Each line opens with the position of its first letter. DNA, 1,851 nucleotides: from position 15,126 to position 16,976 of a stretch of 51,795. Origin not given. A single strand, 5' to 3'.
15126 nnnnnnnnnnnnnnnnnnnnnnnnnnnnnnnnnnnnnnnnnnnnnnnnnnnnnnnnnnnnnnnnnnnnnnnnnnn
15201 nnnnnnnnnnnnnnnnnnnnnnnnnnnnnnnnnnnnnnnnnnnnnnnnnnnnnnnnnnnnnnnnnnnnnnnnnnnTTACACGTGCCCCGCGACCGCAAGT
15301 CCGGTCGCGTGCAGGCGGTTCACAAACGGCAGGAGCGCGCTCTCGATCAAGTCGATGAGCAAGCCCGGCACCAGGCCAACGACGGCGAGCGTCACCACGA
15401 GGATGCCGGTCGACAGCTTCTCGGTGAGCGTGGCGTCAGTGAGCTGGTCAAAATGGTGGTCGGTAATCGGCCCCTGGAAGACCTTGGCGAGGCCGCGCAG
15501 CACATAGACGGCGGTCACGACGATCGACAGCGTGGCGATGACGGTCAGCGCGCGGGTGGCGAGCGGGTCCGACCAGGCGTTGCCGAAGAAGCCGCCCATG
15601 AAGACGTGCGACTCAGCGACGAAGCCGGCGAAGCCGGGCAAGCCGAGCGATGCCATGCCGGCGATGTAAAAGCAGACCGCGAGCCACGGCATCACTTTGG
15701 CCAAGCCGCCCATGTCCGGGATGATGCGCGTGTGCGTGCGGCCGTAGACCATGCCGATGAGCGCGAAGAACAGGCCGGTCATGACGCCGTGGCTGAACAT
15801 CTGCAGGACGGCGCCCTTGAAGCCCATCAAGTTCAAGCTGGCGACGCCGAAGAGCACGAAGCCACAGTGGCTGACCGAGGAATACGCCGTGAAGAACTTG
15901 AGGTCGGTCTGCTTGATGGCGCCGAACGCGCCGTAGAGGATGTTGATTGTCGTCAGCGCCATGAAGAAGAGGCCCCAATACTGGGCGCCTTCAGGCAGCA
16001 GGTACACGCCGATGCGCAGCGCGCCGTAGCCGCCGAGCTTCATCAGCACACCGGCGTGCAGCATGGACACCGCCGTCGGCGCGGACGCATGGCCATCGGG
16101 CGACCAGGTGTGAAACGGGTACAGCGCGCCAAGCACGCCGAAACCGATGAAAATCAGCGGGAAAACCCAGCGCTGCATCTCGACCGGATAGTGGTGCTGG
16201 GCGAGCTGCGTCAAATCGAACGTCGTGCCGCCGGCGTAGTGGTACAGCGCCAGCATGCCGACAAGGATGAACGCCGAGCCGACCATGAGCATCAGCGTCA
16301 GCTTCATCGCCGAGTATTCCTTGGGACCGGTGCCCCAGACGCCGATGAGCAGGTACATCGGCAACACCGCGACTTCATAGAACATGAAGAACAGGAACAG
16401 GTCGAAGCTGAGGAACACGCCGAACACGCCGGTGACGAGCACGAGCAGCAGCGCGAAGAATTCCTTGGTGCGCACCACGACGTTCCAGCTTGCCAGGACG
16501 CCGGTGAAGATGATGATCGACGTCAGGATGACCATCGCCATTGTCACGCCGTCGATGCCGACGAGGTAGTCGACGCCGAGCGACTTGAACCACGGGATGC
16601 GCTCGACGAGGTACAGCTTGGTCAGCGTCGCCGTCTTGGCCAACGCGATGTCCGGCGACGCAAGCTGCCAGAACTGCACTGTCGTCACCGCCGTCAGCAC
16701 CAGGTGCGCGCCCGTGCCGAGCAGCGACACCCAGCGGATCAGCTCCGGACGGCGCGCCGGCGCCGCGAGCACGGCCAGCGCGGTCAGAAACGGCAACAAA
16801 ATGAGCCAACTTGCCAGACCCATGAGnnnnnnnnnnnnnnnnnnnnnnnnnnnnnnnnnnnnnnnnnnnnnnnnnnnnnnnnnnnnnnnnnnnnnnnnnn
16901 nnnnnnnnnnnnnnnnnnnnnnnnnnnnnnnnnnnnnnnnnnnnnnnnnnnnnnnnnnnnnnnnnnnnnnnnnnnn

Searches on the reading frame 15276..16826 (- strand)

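Call 56: search_protein_families(library=pfam, proteins=[window:15276-16826:-], max_evalue=0.00001)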
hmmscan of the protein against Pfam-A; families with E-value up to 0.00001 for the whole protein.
window:15276-16826:- (516 aa): 1 family
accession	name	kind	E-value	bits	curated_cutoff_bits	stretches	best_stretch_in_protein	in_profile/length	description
PF00361.26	Proton_antipo_M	-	5e-64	216.8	21.5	1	141-418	2-281/294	NADH:quinone oxidoreductase/Mrp antiporter, TM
